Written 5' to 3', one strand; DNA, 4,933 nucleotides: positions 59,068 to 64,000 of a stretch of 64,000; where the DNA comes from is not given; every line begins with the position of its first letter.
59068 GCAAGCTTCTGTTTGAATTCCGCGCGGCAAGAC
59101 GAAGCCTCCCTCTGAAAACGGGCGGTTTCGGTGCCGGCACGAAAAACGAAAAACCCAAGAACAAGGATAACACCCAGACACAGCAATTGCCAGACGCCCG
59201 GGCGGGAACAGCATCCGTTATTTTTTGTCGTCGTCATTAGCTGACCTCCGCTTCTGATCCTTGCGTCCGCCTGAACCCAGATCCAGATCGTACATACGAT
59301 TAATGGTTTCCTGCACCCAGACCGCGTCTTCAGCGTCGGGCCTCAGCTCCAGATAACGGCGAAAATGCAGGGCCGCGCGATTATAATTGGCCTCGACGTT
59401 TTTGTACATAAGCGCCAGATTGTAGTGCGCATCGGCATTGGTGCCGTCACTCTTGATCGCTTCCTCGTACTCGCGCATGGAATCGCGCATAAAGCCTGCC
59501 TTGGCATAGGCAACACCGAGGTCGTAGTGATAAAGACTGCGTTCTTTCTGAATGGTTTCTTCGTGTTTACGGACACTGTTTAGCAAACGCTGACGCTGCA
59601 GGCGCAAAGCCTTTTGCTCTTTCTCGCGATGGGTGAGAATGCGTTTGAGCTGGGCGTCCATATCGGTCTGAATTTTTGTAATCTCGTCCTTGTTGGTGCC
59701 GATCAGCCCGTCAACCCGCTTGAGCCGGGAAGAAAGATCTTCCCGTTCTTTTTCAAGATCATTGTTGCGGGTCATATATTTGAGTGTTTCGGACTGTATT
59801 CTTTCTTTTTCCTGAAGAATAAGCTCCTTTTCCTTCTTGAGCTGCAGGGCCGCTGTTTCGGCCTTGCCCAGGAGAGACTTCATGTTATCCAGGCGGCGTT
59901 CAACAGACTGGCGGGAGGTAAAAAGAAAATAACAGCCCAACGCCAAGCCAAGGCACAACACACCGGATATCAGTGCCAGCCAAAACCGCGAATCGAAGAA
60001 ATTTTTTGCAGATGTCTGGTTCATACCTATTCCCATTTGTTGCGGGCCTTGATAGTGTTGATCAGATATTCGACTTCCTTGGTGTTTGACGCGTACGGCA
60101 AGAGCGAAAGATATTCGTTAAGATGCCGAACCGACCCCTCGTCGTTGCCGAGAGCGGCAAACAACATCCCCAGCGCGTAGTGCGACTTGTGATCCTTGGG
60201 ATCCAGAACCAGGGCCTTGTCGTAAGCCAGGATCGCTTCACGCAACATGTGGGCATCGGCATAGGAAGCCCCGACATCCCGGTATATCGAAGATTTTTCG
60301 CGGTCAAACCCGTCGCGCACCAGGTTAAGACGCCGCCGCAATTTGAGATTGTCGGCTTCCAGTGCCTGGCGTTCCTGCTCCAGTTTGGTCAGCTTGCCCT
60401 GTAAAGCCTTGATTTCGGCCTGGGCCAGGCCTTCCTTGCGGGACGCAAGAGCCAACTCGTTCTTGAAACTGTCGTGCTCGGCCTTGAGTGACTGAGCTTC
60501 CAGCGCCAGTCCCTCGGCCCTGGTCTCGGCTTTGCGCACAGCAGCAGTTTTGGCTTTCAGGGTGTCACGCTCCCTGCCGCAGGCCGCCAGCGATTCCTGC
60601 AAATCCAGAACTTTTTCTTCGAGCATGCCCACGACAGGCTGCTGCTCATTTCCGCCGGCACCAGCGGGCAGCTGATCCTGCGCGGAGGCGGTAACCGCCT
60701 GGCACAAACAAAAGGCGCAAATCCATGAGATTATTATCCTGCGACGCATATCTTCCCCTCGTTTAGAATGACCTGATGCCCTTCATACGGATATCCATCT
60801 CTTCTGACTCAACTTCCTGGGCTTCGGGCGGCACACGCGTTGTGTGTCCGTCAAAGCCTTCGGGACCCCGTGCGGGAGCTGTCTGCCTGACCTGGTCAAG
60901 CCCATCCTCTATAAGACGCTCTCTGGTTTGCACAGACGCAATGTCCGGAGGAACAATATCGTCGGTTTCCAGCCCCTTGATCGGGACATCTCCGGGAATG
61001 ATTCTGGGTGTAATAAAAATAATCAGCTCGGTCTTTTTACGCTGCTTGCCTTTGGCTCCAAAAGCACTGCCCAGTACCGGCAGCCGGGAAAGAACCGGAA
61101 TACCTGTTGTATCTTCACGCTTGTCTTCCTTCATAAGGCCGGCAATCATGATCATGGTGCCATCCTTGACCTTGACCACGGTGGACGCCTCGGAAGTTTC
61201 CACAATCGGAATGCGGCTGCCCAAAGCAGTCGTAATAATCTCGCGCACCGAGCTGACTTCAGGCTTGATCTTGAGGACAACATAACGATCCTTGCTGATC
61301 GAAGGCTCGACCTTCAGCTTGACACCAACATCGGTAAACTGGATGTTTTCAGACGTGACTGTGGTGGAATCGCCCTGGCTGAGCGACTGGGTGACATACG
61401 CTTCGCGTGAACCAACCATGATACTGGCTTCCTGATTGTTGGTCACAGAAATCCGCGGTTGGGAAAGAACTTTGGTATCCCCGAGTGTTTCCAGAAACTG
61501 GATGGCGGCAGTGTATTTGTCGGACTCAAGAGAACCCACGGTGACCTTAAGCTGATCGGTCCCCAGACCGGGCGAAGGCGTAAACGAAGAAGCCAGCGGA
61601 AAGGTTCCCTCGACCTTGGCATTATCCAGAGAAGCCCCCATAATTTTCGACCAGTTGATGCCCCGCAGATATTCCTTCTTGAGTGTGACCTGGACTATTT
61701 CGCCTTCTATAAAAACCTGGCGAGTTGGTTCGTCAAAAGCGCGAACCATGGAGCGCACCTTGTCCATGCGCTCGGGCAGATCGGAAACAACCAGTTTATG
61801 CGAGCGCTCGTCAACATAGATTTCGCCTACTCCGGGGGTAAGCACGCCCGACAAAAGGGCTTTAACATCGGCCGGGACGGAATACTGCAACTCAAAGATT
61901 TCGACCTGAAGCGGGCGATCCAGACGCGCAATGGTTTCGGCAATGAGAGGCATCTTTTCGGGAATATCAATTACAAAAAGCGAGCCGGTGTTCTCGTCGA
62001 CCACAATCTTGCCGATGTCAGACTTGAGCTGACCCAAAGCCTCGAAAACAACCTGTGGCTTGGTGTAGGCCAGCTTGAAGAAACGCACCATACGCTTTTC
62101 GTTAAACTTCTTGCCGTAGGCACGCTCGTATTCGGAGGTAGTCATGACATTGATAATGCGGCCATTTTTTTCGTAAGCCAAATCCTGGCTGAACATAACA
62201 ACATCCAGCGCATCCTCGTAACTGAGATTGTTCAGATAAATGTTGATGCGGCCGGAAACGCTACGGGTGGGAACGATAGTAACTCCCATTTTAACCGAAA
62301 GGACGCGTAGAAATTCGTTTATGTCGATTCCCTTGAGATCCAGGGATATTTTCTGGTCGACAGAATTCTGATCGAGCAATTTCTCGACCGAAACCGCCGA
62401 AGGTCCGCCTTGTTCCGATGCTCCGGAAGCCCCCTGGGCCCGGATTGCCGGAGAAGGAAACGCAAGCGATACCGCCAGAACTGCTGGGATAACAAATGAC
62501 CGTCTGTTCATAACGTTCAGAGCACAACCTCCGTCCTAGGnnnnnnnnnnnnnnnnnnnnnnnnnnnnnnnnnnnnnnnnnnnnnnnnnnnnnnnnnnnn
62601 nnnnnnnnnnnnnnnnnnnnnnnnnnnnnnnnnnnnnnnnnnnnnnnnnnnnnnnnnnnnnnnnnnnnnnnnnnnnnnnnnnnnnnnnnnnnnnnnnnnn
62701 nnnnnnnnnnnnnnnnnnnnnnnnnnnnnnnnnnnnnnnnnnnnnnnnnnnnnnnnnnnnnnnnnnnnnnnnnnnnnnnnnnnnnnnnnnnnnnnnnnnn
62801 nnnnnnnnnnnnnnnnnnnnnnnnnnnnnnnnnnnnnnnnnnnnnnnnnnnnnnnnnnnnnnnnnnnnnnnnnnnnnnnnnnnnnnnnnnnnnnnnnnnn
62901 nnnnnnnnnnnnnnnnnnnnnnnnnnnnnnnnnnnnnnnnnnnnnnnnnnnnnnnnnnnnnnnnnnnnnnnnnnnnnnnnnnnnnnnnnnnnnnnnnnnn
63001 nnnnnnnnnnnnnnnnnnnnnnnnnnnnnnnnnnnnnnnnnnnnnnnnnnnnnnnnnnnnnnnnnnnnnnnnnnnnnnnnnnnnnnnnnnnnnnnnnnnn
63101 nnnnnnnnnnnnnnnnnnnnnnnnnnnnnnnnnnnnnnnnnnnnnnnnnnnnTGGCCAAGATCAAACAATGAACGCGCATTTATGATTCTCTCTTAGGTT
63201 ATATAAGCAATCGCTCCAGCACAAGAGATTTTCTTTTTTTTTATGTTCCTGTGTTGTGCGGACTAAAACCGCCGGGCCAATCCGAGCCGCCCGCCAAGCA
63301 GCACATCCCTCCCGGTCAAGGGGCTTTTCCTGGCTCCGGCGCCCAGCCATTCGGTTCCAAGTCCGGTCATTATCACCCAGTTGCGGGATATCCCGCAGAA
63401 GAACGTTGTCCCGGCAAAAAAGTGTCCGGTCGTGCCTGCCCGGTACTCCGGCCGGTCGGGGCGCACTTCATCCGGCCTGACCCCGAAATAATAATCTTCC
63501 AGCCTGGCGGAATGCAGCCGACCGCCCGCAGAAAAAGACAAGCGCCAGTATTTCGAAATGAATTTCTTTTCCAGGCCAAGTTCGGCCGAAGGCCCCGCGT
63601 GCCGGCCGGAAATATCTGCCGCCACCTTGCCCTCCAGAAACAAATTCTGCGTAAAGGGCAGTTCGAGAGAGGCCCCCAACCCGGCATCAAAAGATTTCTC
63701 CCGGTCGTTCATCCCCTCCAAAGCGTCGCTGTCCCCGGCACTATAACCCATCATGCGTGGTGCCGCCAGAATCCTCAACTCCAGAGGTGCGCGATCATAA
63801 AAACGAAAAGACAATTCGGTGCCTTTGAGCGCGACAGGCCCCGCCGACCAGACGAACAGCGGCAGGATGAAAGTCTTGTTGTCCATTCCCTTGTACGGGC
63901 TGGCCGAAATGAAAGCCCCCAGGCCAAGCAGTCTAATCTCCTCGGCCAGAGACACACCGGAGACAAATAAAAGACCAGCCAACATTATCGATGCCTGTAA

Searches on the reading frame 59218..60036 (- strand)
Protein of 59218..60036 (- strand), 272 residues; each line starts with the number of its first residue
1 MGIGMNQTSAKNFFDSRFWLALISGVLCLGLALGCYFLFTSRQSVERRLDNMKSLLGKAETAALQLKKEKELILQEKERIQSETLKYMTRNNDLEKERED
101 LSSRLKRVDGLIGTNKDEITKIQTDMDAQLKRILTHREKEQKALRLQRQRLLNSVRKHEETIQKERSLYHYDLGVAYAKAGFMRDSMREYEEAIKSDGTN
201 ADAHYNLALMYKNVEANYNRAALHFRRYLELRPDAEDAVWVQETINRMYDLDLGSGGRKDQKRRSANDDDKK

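Call 31: search_protein_families(library=pfam, proteins=[window:59218-60036:-], max_evalue=0.001)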
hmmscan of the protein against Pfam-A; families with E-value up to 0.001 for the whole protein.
window:59218-60036:- (272 aa): 3 families
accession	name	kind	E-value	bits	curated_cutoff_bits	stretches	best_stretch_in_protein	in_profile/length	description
PF13414.12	TPR_11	-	7.8e-06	25.9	26.8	1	187-212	14-39/42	TPR repeat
PF13431.12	TPR_17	-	8.5e-06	26.1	24.4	1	190-214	2-26/34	Tetratricopeptide repeat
PF07719.23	TPR_2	-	0.00064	20.1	27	0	168-199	2-33/34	Tetratricopeptide repeat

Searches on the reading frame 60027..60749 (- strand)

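Call 31: search_protein_families(library=pfam, proteins=[window:60027-60749:-], max_evalue=0.001)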
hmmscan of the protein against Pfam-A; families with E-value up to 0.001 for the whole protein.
window:60027-60749:- (240 aa): 9 families
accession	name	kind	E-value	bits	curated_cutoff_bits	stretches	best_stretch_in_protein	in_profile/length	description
PF07719.23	TPR_2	-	4.9e-08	32.9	27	0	156-186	4-34/34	Tetratricopeptide repeat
PF00515.34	TPR_1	-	3.1e-06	27.2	27.8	0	160-186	8-34/34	Tetratricopeptide repeat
PF13414.12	TPR_11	-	5.7e-06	26.4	26.8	1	170-201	11-42/42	TPR repeat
PF02090.21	SPAM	-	3.8e-05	24.1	35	1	41-144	8-108/142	Salmonella surface presentation of antigen gene type M protein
PF05701.16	WEMBL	-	3.8e-05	23.1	35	1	37-134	284-372/562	Weak chloroplast movement under blue light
PF10205.14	KLRAQ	-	7.4e-05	23.5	27.3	0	112-152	34-74/105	Predicted coiled-coil domain-containing protein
PF13371.12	TPR_9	-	0.00012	22.4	35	1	161-227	3-69/73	Tetratricopeptide repeat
PF13431.12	TPR_17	-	0.00022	21.7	24.4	1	175-202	1-28/34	Tetratricopeptide repeat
PF04642.17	DUF601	-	0.00023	21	24.1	1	70-148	234-310/327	Protein of unknown function, DUF601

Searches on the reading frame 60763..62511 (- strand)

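Call 31: search_protein_families(library=pfam, proteins=[window:60763-62511:-], max_evalue=0.001)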
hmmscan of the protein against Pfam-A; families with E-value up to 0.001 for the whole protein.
window:60763-62511:- (582 aa): 3 families
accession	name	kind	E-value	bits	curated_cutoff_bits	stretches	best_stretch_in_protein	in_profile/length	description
PF00263.26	Secretin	-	3.7e-46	157.2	27.5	1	340-505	2-168/169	Bacterial type II and III secretion system protein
PF03958.22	Secretin_N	-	2.8e-24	85.5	28.2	2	203-265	1-69/69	Bacterial type II/III secretion system short domain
PF07660.19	STN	-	0.00017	21.7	28.4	0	80-122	5-49/52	Secretin and TonB N terminus short domain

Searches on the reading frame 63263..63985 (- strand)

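Call 31: search_protein_families(library=pfam, proteins=[window:63263-63985:-], max_evalue=0.001)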
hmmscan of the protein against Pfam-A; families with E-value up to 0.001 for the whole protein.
window:63263-63985:- (240 aa): 1 family
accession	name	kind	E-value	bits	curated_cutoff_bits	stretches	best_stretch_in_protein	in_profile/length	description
PF06629.18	MipA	-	2.3e-31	110.1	24.2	1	20-240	1-221/221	MltA-interacting protein MipA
